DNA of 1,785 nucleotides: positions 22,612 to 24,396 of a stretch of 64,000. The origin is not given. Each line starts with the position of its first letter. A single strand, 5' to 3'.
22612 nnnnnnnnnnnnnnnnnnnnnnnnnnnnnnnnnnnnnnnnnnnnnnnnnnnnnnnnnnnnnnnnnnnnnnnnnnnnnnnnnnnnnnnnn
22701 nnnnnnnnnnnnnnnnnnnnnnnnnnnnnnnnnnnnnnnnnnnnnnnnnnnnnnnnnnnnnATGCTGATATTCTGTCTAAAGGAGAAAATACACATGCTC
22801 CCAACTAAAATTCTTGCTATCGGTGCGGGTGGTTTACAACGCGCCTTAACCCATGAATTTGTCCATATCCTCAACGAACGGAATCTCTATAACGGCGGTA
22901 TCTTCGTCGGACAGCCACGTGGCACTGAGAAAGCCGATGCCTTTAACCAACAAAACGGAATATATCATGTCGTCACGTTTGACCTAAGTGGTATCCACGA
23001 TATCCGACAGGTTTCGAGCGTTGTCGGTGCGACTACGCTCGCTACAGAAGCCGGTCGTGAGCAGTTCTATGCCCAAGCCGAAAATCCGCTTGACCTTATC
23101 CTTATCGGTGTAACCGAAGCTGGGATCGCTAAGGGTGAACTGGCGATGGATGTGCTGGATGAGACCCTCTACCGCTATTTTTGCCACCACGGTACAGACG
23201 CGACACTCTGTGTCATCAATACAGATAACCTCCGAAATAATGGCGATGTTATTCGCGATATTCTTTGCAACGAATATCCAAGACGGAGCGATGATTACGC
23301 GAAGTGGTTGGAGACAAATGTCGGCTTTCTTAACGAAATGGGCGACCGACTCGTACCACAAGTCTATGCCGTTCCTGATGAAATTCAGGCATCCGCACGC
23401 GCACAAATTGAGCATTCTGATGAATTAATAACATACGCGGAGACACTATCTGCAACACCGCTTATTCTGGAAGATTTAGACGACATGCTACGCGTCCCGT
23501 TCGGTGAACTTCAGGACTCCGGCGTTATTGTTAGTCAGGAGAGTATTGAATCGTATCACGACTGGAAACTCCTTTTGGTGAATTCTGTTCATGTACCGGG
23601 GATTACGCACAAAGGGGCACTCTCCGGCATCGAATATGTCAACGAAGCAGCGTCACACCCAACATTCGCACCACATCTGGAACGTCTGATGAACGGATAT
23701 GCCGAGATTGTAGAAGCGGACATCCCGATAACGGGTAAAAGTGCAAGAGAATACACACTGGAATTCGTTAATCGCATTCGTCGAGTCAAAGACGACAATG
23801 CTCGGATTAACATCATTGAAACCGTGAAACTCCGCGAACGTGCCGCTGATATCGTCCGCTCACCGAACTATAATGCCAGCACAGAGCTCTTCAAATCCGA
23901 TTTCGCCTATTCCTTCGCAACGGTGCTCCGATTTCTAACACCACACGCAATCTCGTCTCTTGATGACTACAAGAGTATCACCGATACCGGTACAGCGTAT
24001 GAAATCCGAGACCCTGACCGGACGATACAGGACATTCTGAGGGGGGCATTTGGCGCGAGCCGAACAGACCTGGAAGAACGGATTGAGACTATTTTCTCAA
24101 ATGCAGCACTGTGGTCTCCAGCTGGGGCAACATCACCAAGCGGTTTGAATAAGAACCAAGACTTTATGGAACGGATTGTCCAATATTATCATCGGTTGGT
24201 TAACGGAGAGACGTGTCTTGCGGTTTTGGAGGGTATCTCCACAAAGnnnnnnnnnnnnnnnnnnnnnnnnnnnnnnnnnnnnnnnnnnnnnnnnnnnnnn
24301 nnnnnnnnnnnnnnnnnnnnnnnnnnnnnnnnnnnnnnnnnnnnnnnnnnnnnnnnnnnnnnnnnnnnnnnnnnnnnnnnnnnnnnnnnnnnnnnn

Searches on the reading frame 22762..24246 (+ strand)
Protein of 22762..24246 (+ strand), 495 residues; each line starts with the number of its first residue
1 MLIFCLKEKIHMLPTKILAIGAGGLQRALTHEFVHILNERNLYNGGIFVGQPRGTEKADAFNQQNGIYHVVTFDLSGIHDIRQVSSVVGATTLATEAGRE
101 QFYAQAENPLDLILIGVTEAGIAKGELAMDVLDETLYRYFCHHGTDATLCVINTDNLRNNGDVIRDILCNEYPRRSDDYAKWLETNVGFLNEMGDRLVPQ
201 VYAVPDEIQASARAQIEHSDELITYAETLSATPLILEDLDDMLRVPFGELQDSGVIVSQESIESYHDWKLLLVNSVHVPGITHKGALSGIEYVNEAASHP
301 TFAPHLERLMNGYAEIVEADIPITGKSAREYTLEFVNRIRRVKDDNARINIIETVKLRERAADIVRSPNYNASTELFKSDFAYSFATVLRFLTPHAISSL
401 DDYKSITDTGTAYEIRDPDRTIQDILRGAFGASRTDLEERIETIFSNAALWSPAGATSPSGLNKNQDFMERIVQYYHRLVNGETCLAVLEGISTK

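Call 50: search_protein_families(library=pfam, proteins=[window:22762-24246:+], max_evalue=0.00001)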
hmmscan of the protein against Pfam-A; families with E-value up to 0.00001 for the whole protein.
window:22762-24246:+ (495 aa): 2 families
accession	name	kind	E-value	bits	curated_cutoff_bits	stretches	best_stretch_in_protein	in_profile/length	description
PF01232.29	Mannitol_dh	-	1.3e-15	58.3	27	1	16-228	2-179/199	Mannitol dehydrogenase Rossmann domain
PF08125.19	Mannitol_dh_C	-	1.1e-06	28.7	30.7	1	262-395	2-131/190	Mannitol dehydrogenase C-terminal domain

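Call 58: search_protein_families(library=ncbifam, proteins=[window:22762-24246:+], max_evalue=0.001)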
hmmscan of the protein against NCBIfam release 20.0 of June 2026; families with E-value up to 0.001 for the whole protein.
window:22762-24246:+ (495 aa): 5 families
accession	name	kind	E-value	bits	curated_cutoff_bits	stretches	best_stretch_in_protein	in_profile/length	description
NF002969.0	PRK03643.1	subfamily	2.3e-34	118.9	359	1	12-474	13-464/482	tagaturonate reductase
NF043014.1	DArabDhDalD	equivalog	8.4e-15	54.4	600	1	148-358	152-354/452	D-arabinitol 4-dehydrogenase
NF011611.0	PRK15037.1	subfamily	5.5e-05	21.9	603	1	148-211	179-240/486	fructuronate reductase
NF002653.0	PRK02318.2-6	equivalog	8.1e-05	21.8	404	0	145-201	112-165/387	mannitol-1-phosphate 5-dehydrogenase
NF002651.0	PRK02318.2-4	equivalog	0.00027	20.1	269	1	256-349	181-276/368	mannitol-1-phosphate 5-dehydrogenase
